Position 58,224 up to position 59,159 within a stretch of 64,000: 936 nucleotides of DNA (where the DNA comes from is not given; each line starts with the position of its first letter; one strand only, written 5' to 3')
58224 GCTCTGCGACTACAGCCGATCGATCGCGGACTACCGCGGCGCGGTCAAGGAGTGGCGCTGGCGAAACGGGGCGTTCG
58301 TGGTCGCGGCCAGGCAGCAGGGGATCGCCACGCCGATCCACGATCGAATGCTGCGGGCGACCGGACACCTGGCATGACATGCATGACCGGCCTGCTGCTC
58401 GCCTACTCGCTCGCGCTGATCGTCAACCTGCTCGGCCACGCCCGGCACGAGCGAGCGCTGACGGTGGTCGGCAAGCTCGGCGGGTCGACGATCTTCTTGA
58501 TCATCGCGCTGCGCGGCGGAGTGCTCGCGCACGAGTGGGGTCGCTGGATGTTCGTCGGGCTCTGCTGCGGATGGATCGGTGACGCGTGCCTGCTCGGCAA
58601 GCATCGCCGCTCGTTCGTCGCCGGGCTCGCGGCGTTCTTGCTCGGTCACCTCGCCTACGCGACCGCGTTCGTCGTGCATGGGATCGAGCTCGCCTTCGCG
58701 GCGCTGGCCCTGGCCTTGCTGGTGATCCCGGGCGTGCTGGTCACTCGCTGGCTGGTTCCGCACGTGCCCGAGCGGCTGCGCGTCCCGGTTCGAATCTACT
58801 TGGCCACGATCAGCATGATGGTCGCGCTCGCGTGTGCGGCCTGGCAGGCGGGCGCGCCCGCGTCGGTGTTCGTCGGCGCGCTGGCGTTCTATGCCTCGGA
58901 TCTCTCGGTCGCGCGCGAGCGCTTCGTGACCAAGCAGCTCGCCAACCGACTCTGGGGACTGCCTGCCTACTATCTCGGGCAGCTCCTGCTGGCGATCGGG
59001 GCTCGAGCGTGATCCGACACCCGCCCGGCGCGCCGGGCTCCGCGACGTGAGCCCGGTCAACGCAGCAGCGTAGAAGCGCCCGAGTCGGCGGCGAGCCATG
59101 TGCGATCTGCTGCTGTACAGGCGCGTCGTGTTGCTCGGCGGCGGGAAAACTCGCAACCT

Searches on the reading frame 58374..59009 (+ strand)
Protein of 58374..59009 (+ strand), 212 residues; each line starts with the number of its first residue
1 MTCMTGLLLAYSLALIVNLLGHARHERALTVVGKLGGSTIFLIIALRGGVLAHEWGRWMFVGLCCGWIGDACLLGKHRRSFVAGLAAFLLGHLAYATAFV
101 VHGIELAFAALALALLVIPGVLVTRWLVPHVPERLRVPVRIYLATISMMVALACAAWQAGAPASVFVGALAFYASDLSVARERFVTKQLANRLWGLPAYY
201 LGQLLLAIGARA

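Call 84: search_protein_families(library=pfam, proteins=[window:58374-59009:+], max_evalue=0.001)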
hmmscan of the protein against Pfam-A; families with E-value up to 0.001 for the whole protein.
window:58374-59009:+ (212 aa): 1 family
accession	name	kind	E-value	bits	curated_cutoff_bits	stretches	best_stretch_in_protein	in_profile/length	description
PF07947.19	YhhN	-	1e-37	130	25.6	1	40-209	12-181/182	YhhN family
